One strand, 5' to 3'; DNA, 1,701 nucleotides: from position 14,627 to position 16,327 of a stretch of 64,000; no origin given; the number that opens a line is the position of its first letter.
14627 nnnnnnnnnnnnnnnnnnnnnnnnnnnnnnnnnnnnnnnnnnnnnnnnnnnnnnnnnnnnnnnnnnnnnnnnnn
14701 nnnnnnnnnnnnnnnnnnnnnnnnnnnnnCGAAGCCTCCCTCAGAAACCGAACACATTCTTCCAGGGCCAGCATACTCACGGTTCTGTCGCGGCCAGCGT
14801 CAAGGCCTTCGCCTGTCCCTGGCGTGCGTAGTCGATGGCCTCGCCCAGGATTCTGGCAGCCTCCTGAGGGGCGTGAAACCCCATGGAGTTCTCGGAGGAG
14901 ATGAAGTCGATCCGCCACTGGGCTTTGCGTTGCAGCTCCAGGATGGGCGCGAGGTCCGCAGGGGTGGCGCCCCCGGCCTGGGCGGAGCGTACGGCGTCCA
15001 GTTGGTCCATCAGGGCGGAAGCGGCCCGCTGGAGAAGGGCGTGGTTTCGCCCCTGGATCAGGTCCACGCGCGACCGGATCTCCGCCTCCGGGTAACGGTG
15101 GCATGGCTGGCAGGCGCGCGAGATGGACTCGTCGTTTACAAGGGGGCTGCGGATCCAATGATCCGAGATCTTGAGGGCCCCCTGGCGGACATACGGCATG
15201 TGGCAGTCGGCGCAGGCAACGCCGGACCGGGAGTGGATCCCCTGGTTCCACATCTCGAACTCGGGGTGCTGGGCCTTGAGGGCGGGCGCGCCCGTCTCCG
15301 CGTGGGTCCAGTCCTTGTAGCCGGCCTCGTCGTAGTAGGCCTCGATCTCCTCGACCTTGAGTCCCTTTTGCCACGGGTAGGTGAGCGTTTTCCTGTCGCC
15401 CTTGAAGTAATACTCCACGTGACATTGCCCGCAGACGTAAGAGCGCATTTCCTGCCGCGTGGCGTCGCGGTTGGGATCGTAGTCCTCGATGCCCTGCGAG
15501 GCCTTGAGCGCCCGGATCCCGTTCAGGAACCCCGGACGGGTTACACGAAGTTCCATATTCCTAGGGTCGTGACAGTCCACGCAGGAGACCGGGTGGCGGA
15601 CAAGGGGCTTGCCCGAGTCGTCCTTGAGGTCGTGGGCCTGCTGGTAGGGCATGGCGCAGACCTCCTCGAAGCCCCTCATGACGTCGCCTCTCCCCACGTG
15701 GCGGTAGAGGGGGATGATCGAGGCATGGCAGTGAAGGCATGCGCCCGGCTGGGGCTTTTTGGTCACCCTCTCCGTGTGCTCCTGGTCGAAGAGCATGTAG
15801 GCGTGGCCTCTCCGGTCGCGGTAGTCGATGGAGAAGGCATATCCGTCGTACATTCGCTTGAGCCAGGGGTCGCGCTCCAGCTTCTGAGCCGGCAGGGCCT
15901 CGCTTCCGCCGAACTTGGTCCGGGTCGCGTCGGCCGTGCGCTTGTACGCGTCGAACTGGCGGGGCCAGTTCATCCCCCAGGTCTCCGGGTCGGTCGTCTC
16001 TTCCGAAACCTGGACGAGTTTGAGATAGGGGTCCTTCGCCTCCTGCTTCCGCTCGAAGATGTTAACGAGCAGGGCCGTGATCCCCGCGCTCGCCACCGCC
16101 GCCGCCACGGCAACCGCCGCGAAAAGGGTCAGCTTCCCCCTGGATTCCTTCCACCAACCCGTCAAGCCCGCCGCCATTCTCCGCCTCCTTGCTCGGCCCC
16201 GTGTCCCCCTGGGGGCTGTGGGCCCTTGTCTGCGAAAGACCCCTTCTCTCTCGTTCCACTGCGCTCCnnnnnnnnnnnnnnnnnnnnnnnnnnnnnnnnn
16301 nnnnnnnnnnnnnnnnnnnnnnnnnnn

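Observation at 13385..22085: Single co-oriented nitrogen-oxide module: Rrf2-hemerythrin-qNOR-cupin-porin-nrfHA-octaheme HAO-like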

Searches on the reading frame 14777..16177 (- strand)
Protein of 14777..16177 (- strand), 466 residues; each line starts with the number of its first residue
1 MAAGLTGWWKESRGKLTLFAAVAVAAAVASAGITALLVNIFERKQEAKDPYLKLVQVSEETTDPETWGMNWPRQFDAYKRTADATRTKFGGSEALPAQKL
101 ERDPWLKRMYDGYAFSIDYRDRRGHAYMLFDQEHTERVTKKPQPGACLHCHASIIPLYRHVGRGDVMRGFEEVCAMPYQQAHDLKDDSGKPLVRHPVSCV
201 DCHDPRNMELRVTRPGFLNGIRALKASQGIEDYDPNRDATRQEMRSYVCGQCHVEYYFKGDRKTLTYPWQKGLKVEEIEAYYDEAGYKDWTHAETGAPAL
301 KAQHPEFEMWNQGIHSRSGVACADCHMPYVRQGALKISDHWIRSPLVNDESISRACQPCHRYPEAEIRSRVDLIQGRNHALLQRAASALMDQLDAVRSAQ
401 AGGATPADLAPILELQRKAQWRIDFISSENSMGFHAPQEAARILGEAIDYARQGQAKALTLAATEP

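Call 5: search_protein_families(library=pfam, proteins=[window:14777-16177:-], max_evalue=0.01)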
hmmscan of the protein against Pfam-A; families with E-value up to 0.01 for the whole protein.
window:14777-16177:- (466 aa): 3 families
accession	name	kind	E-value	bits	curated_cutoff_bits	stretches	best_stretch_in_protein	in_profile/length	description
PF02335.20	Cytochrom_C552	-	1.3e-129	433.5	24.1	1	63-464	1-386/438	Cytochrome c552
PF14522.11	Cytochrome_C7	-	1.3e-07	31.8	24.8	0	314-365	7-53/67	Cytochrome c7 and related cytochrome c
PF22113.1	Mtrc-MtrF_II-IV_dom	-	1.7e-06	28.1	30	1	198-362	30-165/176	Outer membrane cytochrome MtrC/MtrF-like, domains II/IV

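Call 6: search_protein_families(library=ncbifam, proteins=[window:14777-16177:-], max_evalue=0.01)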
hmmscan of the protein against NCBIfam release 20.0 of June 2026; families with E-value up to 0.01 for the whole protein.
window:14777-16177:- (466 aa): 4 families
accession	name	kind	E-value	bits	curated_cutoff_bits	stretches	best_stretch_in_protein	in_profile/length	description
NF008339.0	PRK11125.1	equivalog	1.2e-90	304.5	595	1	26-463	11-428/487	ammonia-forming cytochrome c nitrite reductase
TIGR03152.1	cyto_c552_HCOOH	exception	3.6e-72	243.5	692.5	1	65-464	6-387/441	ammonia-forming nitrite reductase cytochrome c552 subunit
TIGR03153.1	cytochr_NrfH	equivalog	0.00087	19.4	134.2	0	305-329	39-62/138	cytochrome c nitrite reductase small subunit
TIGR03508.1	decahem_SO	subfamily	0.001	18.6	192.2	0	305-368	80-132/258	DmsE family decaheme c-type cytochrome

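Call 27: find_homologous_proteins(query=window:14777-16177:-, max_evalue=1e-20)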
Query window:14777-16177:- (466 aa): 8000 proteins with E <= 1e-20 among 8000 candidates; the best 120 are listed.
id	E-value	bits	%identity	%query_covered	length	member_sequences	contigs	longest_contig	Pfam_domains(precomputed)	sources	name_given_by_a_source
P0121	0.0e+0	1095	100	100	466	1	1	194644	PF02335.21,PF14522.12,PF22113.2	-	-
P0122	0.0e+0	1026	93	100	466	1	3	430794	PF02335.21,PF14522.12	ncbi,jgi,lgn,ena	ncbi:MAG: ammonia-forming cytochrome c nitrite reductase subunit c552 [Acidobacteriota bacterium]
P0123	8.0e-282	953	86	97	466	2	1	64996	PF02335.21,PF14522.12,PF22113.2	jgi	jgi:nitrite reductase (cytochrome c-552)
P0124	8.6e-264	894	79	99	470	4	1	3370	PF02335.21,PF14522.12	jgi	jgi:nitrite reductase (cytochrome c-552)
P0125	1.7e-240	817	96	77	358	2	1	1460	PF02335.21,PF14522.12,PF22113.2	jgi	-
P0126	6.5e-232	788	72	97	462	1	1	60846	PF02335.21,PF14522.12,PF22113.2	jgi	jgi:nitrite reductase (cytochrome c-552)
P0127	2.7e-231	786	73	94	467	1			PF02335.21,PF14522.12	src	-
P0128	8.5e-228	775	71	95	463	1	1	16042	PF02335.21,PF14522.12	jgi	jgi:nitrite reductase (cytochrome c-552)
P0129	1.3e-225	768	70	97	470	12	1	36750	PF02335.21,PF14522.12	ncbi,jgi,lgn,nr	ncbi:MAG TPA: ammonia-forming cytochrome c nitrite reductase subunit c552 [Tepidisphaeraceae bacteri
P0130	5.6e-224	762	69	95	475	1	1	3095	PF02335.21,PF14522.12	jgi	jgi:nitrite reductase (cytochrome c-552)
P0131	6.2e-224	762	70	95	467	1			PF02335.21,PF14522.12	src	-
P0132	5.1e-222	756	69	97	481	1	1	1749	PF02335.21,PF14522.12,PF22113.2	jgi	jgi:nitrite reductase (cytochrome c-552)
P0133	5.3e-221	752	72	89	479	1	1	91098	PF02335.21,PF14522.12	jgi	jgi:nitrite reductase (cytochrome c-552)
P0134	5.6e-221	752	69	95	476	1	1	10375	PF02335.21,PF14522.12,PF22113.2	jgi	jgi:nitrite reductase (cytochrome c-552)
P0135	1.1e-220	751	71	91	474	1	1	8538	PF02335.21,PF14522.12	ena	-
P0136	1.1e-220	751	71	91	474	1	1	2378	PF02335.21,PF14522.12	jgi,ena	-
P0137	2.0e-220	751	69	95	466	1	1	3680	PF02335.21,PF14522.12,PF22113.2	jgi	jgi:nitrite reductase (cytochrome c-552)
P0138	2.5e-220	750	70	91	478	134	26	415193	PF02335.21,PF14522.12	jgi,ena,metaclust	jgi:nitrite reductase (cytochrome c-552)|metaclust:\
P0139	2.7e-220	750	68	98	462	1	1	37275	PF02335.21,PF14522.12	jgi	jgi:nitrite reductase (cytochrome c-552)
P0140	3.7e-220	750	70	92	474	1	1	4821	PF02335.21,PF14522.12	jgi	-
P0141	6.0e-220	749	68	97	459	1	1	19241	PF02335.21,PF14522.12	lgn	-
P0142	8.8e-220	748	70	92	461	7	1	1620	PF02335.21,PF14522.12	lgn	-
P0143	2.4e-219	747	69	97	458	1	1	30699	PF02335.21,PF14522.12,PF22113.2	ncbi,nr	ncbi:MAG TPA: ammonia-forming cytochrome c nitrite reductase subunit c552 [Planctomycetota bacterium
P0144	2.6e-219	747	70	95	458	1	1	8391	PF02335.21,PF14522.12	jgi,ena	-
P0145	5.5e-219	746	70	94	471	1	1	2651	PF02335.21,PF14522.12,PF22113.2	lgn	-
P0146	2.6e-218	744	68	97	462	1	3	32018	PF02335.21,PF14522.12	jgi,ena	-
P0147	3.3e-218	743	68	97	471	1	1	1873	PF02335.21,PF14522.12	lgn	-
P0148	4.9e-218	743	67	96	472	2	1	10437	PF02335.21,PF14522.12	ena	-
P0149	4.2e-217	740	69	92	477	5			PF02335.21,PF14522.12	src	-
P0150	9.5e-217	738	70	93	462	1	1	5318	PF02335.21,PF14522.12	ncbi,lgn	-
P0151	4.0e-216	736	70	90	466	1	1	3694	PF02335.21,PF14522.12,PF22113.2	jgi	jgi:nitrite reductase (cytochrome c-552)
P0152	3.3e-215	733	68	95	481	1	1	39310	PF02335.21,PF14522.12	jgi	jgi:nitrite reductase (cytochrome c-552)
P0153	5.0e-215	733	68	95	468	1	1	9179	PF02335.21,PF14522.12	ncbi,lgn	-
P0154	1.1e-214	732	70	92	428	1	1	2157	PF02335.21,PF14522.12,PF22113.2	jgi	jgi:nitrite reductase (cytochrome c-552)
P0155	1.2e-214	731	68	94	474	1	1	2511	PF02335.21,PF14522.12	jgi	-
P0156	1.3e-214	731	69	92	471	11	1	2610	PF02335.21,PF14522.12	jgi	-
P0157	3.2e-214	730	68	92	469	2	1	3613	PF02335.21,PF14522.12,PF22113.2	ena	-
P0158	4.4e-214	730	67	96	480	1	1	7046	PF02335.21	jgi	jgi:nitrite reductase (cytochrome c-552)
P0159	5.1e-214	729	68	93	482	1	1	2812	PF02335.21,PF14522.12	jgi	-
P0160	8.0e-213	725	69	93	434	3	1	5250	PF02335.21,PF14522.12,PF22113.2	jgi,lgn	-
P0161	8.3e-213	725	68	92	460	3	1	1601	PF02335.21,PF14522.12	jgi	jgi:nitrite reductase (cytochrome c-552)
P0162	9.9e-213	725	66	97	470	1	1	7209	PF13435.12,PF02335.21,PF14522.12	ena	-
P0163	1.4e-211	721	66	94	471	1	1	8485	PF02335.21,PF14522.12,PF22113.2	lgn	-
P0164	2.8e-211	720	68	93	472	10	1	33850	PF02335.21,PF14522.12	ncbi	-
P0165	2.1e-210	717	65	97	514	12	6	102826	PF02335.21,PF14522.12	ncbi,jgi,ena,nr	ncbi:MAG: ammonia-forming cytochrome c nitrite reductase subunit c552 [Phycisphaerales bacterium]|jg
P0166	6.5e-210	716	68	96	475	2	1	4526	PF02335.21,PF14522.12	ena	-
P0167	9.3e-210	715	67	88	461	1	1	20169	PF02335.21,PF14522.12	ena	-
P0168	2.5e-209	714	67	94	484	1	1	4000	PF02335.21,PF14522.12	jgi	jgi:nitrite reductase (cytochrome c-552)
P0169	3.7e-209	713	67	93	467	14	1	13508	PF02335.21,PF14522.12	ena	-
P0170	5.3e-209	713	67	94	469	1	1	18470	PF02335.21,PF14522.12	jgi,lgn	jgi:nitrite reductase (cytochrome c-552)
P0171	7.1e-209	712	67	95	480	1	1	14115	PF02335.21,PF14522.12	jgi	jgi:nitrite reductase (cytochrome c-552)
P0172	8.1e-209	712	66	95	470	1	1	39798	PF02335.21,PF14522.12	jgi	jgi:nitrite reductase (cytochrome c-552)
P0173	1.2e-208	712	63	94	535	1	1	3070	PF02335.21,PF14522.12,PF22113.2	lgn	-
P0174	1.6e-208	711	67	96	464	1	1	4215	PF02335.21,PF14522.12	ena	-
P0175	1.6e-208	711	66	95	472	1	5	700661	PF02335.21,PF14522.12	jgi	jgi:nitrite reductase (cytochrome c-552)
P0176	1.0e-207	709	66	96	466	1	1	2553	PF02335.21,PF14522.12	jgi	jgi:nitrite reductase (cytochrome c-552)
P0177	1.1e-207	709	64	94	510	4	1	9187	PF02335.21,PF14522.12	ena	-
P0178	3.4e-206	704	65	99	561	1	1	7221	PF02335.21,PF14522.12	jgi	jgi:nitrite reductase (cytochrome c-552)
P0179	5.8e-206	703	64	97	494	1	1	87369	PF13435.12,PF02335.21,PF14522.12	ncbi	-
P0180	6.2e-206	703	62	92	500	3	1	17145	PF02335.21,PF14522.12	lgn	-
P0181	9.3e-206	702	67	90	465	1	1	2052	PF02335.21,PF14522.12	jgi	jgi:nitrite reductase (cytochrome c-552)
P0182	1.0e-205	702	66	95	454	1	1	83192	PF02335.21,PF14522.12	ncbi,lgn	-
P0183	1.1e-205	702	66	96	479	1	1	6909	PF02335.21,PF14522.12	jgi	jgi:nitrite reductase (cytochrome c-552)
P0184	1.2e-205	702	68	90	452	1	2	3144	PF02335.21,PF14522.12,PF22113.2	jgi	-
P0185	2.3e-205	701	66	92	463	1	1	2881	PF02335.21,PF14522.12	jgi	jgi:nitrite reductase (cytochrome c-552)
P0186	2.8e-205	701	63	100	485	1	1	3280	PF02335.21,PF14522.12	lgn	-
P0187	3.4e-205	700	66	96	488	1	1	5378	PF02335.21,PF14522.12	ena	-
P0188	5.1e-205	700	65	96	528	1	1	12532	PF02335.21,PF14522.12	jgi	jgi:nitrite reductase (cytochrome c-552)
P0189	5.6e-205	700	66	91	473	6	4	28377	PF02335.21,PF14522.12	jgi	jgi:nitrite reductase (cytochrome c-552)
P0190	8.4e-205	699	67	90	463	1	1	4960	PF02335.21,PF14522.12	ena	-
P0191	8.6e-205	699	66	96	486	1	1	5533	PF02335.21,PF14522.12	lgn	-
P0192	1.0e-204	699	66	91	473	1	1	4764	PF02335.21,PF14522.12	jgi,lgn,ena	-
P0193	1.2e-204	698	64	96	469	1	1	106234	PF02335.21,PF14522.12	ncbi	-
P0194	1.3e-204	698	68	90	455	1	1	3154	PF02335.21,PF14522.12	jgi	jgi:nitrite reductase (cytochrome c-552)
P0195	1.4e-204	698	65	95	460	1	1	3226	PF02335.21,PF14522.12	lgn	-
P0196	2.4e-204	698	65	95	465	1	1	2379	PF02335.21,PF14522.12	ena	-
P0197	2.4e-204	697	63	99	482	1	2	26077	PF02335.21,PF14522.12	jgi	jgi:nitrite reductase (cytochrome c-552)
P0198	2.5e-204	697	66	94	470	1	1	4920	PF02335.21,PF14522.12,PF22113.2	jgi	jgi:nitrite reductase (cytochrome c-552)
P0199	3.6e-204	697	67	90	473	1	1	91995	PF02335.21,PF14522.12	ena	-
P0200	4.1e-204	697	66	93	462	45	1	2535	PF02335.21,PF14522.12,PF22113.2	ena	-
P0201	4.5e-204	697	65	94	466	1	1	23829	PF02335.21,PF14522.12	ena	-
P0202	5.2e-204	696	67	90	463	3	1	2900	PF02335.21,PF14522.12,PF22113.2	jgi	jgi:nitrite reductase (cytochrome c-552)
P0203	5.3e-204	696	66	94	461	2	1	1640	PF02335.21,PF14522.12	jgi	jgi:nitrite reductase (cytochrome c-552)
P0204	5.5e-204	696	64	95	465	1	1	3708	PF02335.21,PF14522.12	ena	-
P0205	7.7e-204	696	67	90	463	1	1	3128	PF02335.21,PF14522.12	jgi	jgi:nitrite reductase (cytochrome c-552)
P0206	9.2e-204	696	64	95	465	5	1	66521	PF02335.21,PF14522.12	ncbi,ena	-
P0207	1.4e-203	695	67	90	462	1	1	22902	PF02335.21,PF14522.12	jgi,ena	-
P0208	1.4e-203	695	67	90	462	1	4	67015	PF02335.21,PF14522.12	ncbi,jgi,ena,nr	ncbi:MAG TPA: ammonia-forming cytochrome c nitrite reductase subunit c552 [Candidatus Bathyarchaeia 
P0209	1.5e-203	695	66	96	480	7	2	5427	PF02335.21,PF14522.12,PF22113.2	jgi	jgi:nitrite reductase (cytochrome c-552)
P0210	1.6e-203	695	67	90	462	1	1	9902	PF02335.21,PF14522.12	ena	-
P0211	1.6e-203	695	65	94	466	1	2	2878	PF02335.21,PF14522.12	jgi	jgi:nitrite reductase (cytochrome c-552)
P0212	1.6e-203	695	67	90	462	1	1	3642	PF02335.21,PF14522.12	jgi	-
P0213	2.4e-203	694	65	94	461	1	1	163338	PF02335.21,PF14522.12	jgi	jgi:nitrite reductase (cytochrome c-552)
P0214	2.5e-203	694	64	96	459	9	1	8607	PF02335.21,PF14522.12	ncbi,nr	ncbi:MAG TPA: ammonia-forming cytochrome c nitrite reductase subunit c552 [Methylomirabilota bacteri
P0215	3.0e-203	694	64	96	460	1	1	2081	PF02335.21,PF14522.12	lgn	-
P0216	3.5e-203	694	65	97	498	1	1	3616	PF02335.21,PF14522.12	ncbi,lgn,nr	ncbi:MAG TPA: ammonia-forming cytochrome c nitrite reductase subunit c552 [Tepidisphaeraceae bacteri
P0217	3.5e-203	694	61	92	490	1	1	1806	PF02335.21,PF14522.12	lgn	-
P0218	4.1e-203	693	63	97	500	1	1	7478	PF02335.21,PF14522.12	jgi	jgi:nitrite reductase (cytochrome c-552)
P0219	4.1e-203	693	65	92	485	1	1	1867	PF02335.21,PF14522.12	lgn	-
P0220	4.5e-203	693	65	96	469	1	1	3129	PF02335.21,PF14522.12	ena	-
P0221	4.5e-203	693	66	90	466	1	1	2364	PF02335.21,PF14522.12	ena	-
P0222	4.7e-203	693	67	90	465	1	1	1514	PF02335.21,PF14522.12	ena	-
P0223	5.1e-203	693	65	91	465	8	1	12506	PF02335.21,PF14522.12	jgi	-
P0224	5.4e-203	693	65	95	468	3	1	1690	PF02335.21,PF14522.12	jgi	-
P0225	5.5e-203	693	65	92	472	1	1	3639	PF02335.21,PF14522.12,PF22113.2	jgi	jgi:nitrite reductase (cytochrome c-552)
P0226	5.7e-203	693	67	90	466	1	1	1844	PF02335.21,PF14522.12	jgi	jgi:nitrite reductase (cytochrome c-552)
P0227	6.4e-203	693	66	90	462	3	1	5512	PF02335.21,PF14522.12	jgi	jgi:nitrite reductase (cytochrome c-552)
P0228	7.6e-203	693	66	90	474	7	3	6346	PF02335.21,PF14522.12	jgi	jgi:nitrite reductase (cytochrome c-552)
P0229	7.8e-203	693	66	90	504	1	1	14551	PF14537.12,PF02335.21,PF14522.12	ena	-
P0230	7.9e-203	693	65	94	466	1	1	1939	PF02335.21,PF14522.12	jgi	-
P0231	9.7e-203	692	67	90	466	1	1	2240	PF02335.21,PF14522.12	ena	-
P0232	1.0e-202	692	64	96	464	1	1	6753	PF02335.21,PF14522.12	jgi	jgi:nitrite reductase (cytochrome c-552)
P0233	1.2e-202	692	67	91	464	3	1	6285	PF02335.21,PF14522.12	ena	-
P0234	1.3e-202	692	67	90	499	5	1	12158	PF02335.21,PF14522.12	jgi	jgi:nitrite reductase (cytochrome c-552)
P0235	1.4e-202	692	65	94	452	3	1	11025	PF02335.21,PF14522.12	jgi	jgi:nitrite reductase (cytochrome c-552)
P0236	1.4e-202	692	63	98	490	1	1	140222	PF02335.21,PF14522.12,PF22113.2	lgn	-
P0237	1.4e-202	692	66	91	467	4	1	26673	PF02335.21,PF14522.12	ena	-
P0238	1.8e-202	691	67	90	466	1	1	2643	PF02335.21,PF14522.12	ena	-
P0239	1.9e-202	691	67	90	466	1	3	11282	PF02335.21,PF14522.12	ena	-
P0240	2.0e-202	691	67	90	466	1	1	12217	PF02335.21,PF14522.12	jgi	-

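Call 28: find_encoding_contigs(protein=P0123, flank=10000, max_places=2)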
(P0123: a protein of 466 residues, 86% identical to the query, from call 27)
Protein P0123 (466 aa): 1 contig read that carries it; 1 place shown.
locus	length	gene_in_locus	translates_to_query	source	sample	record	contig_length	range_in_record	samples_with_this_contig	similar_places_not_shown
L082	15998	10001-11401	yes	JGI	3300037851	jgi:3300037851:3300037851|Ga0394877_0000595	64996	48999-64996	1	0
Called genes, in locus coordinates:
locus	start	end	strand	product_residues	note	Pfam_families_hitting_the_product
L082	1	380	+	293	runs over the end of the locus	PF01882:DUF58, PF13519:VWA_2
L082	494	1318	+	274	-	-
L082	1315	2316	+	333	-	PF00092:VWA, PF06707:DUF1194 (faint), PF13519:VWA_2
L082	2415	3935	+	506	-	PF13432:TPR_16 (faint), PF05762:VWA_CoxE (weak), PF00092:VWA, PF13519:VWA_2, PF07719:TPR_2 (faint), PF14559:TPR_19 (faint)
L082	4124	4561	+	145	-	PF02082:Rrf2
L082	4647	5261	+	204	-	PF01814:Hemerythrin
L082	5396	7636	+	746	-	PF22085:NorB_cytochrome_c-like, PF00115:COX1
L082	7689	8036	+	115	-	PF02311:AraC_binding (weak), PF07883:Cupin_2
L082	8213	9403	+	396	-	PF13372:Alginate_exp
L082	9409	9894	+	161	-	PF03264:Cytochrom_NNT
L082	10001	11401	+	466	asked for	PF02335:Cytochrom_C552, PF14522:Cytochrome_C7 (faint), PF22113:Mtrc-MtrF_II-IV_dom (faint)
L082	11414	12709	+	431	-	PF13435:Cytochrome_C554 (faint), PF14522:Cytochrome_C7 (faint), PF14537:Cytochrom_c3_2 (faint), PF13447:Multi-haem_cyto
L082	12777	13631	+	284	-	PF12697:Abhydrolase_6, PF00561:Abhydrolase_1, PF12146:Hydrolase_4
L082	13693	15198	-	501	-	PF00149:Metallophos, PF02872:5_nucleotid_C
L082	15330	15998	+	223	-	?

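Call 29: find_encoding_contigs(protein=P0126, flank=10000, max_places=2)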
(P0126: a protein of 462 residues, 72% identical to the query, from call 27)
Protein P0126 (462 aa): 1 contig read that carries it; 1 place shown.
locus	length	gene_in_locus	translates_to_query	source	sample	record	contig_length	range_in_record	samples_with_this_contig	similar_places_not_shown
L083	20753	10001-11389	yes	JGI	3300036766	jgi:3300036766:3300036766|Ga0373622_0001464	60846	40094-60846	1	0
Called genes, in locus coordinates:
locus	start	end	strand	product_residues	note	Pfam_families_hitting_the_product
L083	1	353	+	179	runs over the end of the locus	-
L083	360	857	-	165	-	-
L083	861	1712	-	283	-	PF01678:DAP_epimerase, PF02567:PhzC-PhzF (weak), PF01678:DAP_epimerase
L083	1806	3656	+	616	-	-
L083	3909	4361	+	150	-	PF00383:dCMP_cyt_deam_1, PF14437:MafB19-deam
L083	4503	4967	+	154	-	-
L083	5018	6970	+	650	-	PF00270:DEAD (weak), PF13307:Helicase_C_2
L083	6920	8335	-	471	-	PF07995:GSDH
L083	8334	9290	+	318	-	-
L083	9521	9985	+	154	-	PF03264:Cytochrom_NNT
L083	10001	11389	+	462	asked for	PF02335:Cytochrom_C552, PF22113:Mtrc-MtrF_II-IV_dom (faint), PF14522:Cytochrome_C7 (faint)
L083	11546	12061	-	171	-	-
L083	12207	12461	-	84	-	-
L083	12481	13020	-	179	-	-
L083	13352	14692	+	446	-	PF01408:GFO_IDH_MocA, PF22725:GFO_IDH_MocA_C3, PF02894:GFO_IDH_MocA_C, PF19051:GFO_IDH_MocA_C2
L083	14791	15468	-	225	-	PF07963:N_methyl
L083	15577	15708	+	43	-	-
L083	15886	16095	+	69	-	-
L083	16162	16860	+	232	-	PF00075:RNase_H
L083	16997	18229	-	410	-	-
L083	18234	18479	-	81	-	-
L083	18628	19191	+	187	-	PF08534:Redoxin, PF00578:AhpC-TSA, PF13905:Thioredoxin_8 (weak)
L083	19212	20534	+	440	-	-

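Call 57: find_encoding_contigs(protein=P0133, flank=8000, max_places=1)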
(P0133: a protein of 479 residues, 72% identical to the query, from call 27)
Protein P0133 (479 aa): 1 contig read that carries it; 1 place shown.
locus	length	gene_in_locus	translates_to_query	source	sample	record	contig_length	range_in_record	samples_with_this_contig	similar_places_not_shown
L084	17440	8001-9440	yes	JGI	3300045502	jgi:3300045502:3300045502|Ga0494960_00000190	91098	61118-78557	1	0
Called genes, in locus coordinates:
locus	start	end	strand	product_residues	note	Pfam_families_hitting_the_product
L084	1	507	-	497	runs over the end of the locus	PF02550:AcetylCoA_hydro, PF13336:AcetylCoA_hyd_C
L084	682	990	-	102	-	-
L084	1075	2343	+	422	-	PF00994:MoCF_biosynth, PF18146:CinA_KH, PF02464:CinA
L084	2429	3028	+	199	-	-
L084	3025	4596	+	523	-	PF01590:GAF, PF13185:GAF_2, PF13492:GAF_3 (weak), PF01966:HD (weak), PF13487:HD_5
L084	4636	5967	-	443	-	PF00072:Response_reg, PF00158:Sigma54_activat, PF14532:Sigma54_activ_2, PF07728:AAA_5, PF25601:AAA_lid_14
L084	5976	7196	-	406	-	PF11563:Protoglobin, PF00512:HisKA, PF02518:HATPase_c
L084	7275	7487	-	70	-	-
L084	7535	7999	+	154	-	PF03264:Cytochrom_NNT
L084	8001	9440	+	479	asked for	PF02335:Cytochrom_C552, PF14522:Cytochrome_C7 (faint)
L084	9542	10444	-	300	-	PF01040:UbiA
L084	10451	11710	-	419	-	PF00171:Aldedh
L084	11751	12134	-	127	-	PF02629:CoA_binding (weak), PF13380:CoA_binding_2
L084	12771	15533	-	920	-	PF20464:MmeI_N, PF20465:MmeI_hel, PF20473:MmeI_Mtase, PF20466:MmeI_TRD, PF20467:MmeI_C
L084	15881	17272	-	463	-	PF00753:Lactamase_B, PF12706:Lactamase_B_2 (weak), PF10996:Beta-Casp, PF07521:RMMBL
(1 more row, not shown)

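Call 58: find_encoding_contigs(protein=P0138, flank=8000, max_places=1)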
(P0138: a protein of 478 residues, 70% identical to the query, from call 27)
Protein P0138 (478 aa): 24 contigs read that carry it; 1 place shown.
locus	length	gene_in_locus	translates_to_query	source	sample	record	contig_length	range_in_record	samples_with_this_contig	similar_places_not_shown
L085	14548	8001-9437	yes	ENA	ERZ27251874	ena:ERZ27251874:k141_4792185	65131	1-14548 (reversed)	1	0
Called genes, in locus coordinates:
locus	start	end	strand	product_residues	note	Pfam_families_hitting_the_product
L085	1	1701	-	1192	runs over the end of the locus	PF17757:UvrB_inter, PF02559:CarD_TRCF_RID, PF00270:DEAD, PF04851:ResIII, PF00271:Helicase_C, PF03461:TRCF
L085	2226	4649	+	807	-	PF12704:MacB_PCD, PF02687:FtsX, PF12704:MacB_PCD, PF02687:FtsX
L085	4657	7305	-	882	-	PF13360:PQQ_2 (faint), PF07610:DUF1573 (weak), PF15780:ASH, PF22073:Cep192_D4 (weak), PF22544:HYDIN_VesB_CFA65-like_Ig, PF15780:ASH, PF22073:Cep192_D4 (weak), PF22544:HYDIN_VesB_CFA65-like_Ig, +4 more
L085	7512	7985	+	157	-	PF03264:Cytochrom_NNT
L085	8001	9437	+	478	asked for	PF02335:Cytochrom_C552, PF14522:Cytochrome_C7 (faint)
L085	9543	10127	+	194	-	PF13489:Methyltransf_23, PF08241:Methyltransf_11, PF08242:Methyltransf_12, PF13649:Methyltransf_25, PF13847:Methyltransf_31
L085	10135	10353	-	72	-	-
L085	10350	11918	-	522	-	PF07969:Amidohydro_3, PF01979:Amidohydro_1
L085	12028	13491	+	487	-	PF25601:AAA_lid_14, PF02954:HTH_8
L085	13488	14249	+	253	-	PF13489:Methyltransf_23, PF01209:Ubie_methyltran (weak), PF13847:Methyltransf_31, PF08241:Methyltransf_11, PF08242:Methyltransf_12, PF13649:Methyltransf_25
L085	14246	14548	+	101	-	?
